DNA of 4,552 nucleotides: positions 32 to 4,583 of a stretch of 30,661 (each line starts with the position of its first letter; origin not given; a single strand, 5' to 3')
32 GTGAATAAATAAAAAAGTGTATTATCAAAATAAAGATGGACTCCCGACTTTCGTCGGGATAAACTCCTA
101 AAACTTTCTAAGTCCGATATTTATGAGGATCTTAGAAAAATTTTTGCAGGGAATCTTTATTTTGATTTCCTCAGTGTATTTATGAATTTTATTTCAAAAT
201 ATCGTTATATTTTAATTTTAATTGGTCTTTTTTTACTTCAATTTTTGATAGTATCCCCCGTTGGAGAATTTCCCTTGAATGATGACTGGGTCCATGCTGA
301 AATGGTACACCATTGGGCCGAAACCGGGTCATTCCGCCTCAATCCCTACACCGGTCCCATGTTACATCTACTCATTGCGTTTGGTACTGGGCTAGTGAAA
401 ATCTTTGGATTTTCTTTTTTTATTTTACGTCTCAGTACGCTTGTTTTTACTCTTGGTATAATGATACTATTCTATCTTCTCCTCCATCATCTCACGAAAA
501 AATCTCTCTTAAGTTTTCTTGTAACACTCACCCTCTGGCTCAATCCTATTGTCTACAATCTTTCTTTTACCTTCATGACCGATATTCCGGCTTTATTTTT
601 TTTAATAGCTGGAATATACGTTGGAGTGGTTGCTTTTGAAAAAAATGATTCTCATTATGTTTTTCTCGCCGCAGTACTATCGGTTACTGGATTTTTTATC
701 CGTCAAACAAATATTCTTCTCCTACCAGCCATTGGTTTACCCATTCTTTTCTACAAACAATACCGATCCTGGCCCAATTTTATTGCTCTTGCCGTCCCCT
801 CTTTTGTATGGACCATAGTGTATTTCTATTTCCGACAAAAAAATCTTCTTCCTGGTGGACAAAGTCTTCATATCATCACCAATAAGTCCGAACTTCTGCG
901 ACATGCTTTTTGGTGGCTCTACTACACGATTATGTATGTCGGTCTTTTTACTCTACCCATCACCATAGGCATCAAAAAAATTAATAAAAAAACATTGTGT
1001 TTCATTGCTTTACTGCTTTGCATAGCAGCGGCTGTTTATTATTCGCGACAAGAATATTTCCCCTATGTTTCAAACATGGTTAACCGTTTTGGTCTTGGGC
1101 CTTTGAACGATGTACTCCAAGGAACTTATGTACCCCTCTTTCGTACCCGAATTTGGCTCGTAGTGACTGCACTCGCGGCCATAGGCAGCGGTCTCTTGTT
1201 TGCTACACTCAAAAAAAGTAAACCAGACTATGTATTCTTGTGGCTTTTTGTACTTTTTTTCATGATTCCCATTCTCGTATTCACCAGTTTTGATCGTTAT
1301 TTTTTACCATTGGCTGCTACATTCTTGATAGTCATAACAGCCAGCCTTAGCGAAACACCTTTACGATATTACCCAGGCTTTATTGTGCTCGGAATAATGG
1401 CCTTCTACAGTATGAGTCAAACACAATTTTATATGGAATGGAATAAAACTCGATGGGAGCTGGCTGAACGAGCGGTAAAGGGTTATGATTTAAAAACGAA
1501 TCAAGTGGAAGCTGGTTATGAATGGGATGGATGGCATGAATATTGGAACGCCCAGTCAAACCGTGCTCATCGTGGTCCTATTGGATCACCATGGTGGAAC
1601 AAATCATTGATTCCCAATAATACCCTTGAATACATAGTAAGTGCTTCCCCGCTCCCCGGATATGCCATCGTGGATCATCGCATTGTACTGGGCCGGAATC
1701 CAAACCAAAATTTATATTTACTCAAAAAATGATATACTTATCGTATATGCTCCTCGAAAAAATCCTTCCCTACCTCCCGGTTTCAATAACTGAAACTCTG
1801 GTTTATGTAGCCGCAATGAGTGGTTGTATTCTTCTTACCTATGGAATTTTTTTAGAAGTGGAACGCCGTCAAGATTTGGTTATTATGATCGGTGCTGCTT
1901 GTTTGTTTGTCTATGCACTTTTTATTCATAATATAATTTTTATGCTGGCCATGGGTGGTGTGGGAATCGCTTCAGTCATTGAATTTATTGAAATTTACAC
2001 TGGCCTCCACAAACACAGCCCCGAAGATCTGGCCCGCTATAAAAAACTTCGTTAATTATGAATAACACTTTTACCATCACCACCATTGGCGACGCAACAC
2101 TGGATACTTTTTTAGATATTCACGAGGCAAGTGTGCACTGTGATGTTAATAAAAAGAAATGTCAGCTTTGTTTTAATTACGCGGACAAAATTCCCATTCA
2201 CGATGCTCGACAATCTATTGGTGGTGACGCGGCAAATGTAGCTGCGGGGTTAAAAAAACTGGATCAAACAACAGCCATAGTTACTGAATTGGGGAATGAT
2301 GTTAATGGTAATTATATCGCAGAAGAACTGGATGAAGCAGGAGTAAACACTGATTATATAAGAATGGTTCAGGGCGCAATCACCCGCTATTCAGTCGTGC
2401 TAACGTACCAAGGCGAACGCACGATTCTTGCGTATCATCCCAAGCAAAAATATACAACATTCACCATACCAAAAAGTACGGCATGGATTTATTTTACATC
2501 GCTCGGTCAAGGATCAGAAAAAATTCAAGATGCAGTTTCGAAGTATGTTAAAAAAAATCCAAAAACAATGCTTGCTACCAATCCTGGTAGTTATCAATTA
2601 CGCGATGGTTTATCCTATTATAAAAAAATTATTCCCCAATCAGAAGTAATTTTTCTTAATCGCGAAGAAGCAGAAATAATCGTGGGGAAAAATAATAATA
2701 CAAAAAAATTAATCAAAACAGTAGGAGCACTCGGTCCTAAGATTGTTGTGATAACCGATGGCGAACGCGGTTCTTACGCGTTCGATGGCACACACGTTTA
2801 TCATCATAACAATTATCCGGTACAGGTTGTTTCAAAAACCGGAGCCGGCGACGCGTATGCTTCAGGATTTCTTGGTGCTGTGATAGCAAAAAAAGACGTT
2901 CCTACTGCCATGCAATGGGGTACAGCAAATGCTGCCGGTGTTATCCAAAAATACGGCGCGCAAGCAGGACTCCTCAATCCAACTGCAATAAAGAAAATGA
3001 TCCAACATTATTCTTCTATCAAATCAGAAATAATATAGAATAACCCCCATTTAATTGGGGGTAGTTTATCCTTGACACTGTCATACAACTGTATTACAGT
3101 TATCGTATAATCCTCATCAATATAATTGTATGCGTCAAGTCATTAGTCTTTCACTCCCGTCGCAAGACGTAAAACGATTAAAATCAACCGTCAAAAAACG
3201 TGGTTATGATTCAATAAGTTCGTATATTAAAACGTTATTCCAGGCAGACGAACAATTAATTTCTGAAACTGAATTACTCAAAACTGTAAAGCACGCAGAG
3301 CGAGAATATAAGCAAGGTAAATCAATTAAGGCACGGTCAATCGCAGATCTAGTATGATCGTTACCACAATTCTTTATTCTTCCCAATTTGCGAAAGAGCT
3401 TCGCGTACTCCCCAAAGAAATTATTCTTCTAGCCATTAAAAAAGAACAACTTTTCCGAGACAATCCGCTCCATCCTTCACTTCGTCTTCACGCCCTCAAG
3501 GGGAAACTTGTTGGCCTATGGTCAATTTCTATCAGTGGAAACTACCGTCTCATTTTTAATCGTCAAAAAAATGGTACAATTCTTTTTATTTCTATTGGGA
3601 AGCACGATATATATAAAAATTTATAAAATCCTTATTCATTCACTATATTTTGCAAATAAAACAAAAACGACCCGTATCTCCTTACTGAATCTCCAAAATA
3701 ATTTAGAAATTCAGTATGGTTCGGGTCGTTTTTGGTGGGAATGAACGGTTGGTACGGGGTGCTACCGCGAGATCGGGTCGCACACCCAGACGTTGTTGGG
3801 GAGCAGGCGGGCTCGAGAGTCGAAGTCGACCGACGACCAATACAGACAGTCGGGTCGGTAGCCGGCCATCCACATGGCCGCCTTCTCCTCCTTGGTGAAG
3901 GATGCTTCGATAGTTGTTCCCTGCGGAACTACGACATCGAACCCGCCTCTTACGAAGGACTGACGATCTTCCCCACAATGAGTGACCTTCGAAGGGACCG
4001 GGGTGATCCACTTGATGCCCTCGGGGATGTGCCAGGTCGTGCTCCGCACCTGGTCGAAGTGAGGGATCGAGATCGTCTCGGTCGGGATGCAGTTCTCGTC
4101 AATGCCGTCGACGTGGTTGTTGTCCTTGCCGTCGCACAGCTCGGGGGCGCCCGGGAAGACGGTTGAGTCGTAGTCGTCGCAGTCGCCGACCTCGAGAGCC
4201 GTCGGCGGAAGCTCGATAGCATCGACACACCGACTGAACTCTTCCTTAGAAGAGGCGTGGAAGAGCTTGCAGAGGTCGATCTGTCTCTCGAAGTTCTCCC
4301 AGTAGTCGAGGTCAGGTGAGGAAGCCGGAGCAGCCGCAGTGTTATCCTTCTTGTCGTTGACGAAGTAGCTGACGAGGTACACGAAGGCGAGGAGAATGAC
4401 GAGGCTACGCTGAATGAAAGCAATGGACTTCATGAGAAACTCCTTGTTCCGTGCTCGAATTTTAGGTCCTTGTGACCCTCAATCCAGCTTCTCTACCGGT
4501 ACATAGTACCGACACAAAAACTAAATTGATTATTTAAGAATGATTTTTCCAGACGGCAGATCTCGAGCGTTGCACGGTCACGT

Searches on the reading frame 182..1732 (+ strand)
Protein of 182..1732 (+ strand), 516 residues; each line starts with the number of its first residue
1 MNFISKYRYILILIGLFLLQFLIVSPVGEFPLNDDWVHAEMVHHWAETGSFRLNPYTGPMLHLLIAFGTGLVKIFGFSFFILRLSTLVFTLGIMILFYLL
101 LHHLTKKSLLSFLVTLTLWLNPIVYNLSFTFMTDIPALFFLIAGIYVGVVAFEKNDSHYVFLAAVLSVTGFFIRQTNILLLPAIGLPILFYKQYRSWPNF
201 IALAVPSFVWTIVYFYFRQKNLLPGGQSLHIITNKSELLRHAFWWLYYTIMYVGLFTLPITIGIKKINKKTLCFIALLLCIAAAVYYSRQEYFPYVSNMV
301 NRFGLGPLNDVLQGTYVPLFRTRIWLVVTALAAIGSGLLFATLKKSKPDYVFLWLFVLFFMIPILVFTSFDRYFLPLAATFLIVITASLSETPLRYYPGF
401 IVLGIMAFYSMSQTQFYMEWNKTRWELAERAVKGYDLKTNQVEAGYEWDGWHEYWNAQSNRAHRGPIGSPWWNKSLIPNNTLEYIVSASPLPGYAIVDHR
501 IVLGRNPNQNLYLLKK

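Call 67: search_protein_families(library=pfam, proteins=[window:182-1732:+], max_evalue=0.001)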
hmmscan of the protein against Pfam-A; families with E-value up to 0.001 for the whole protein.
window:182-1732:+ (516 aa): 1 family
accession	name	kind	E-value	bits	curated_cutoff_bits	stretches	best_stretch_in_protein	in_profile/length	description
PF13231.12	PMT_2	-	1.7e-08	35.3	26.1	1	59-197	4-138/160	Dolichyl-phosphate-mannose-protein mannosyltransferase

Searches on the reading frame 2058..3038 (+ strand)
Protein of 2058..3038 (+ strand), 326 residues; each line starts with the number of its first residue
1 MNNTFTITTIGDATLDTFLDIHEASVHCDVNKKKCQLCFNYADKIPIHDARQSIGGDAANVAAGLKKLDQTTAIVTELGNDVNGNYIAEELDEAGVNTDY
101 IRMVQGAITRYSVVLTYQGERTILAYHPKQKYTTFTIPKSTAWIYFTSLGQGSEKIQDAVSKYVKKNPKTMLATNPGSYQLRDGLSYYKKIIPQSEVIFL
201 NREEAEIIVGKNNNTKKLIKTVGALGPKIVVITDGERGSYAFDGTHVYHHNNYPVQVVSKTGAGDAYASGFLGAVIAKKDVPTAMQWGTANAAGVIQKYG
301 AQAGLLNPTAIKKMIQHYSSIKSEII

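Call 67: search_protein_families(library=pfam, proteins=[window:2058-3038:+], max_evalue=0.001)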
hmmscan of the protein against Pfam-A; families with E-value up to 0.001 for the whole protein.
window:2058-3038:+ (326 aa): 2 families
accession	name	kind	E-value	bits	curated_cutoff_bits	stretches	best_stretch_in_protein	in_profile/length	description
PF00294.29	PfkB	-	4.6e-46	158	25.8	1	35-304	21-298/302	pfkB family carbohydrate kinase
PF08543.17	Phos_pyr_kin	-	3.2e-06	27.1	27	1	184-297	108-233/246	Phosphomethylpyrimidine kinase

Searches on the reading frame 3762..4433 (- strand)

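Call 67: search_protein_families(library=pfam, proteins=[window:3762-4433:-], max_evalue=0.001)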
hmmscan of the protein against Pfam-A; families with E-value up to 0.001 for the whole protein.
window:3762-4433:- (223 aa): 1 family
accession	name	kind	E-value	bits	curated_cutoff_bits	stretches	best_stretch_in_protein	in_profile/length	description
PF11617.13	Cu-binding_MopE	-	3.8e-10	40.3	27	1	84-106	1-23/30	Putative metal-binding motif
